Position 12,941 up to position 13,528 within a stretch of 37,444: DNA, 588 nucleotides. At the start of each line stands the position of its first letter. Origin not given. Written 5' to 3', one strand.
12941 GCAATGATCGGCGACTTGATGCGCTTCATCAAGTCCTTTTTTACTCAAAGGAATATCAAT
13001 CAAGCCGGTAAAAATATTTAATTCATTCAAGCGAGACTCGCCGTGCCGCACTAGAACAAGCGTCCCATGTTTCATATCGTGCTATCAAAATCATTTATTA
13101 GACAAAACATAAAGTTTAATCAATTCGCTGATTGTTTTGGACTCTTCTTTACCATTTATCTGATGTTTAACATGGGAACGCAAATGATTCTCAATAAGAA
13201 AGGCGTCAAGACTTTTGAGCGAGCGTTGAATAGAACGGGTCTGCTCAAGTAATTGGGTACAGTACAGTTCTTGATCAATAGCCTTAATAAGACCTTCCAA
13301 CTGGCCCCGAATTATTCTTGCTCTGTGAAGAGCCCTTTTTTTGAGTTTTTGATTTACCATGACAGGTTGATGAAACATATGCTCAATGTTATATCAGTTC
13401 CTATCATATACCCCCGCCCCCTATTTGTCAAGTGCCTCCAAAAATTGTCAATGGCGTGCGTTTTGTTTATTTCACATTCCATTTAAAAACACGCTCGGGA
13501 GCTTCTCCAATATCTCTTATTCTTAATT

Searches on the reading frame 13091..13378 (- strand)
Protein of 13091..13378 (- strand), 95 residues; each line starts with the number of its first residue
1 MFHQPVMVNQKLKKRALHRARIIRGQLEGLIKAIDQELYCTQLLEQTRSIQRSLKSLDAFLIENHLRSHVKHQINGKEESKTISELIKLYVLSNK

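Call 87: search_protein_families(library=pfam, proteins=[window:13091-13378:-], max_evalue=0.01)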
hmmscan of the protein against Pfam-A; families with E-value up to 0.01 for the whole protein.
window:13091-13378:- (95 aa): 1 family
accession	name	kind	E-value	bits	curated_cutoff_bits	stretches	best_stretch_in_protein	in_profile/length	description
PF02583.22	Trns_repr_metal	-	7.2e-17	62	22.8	1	13-89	2-75/78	Metal-sensitive transcriptional repressor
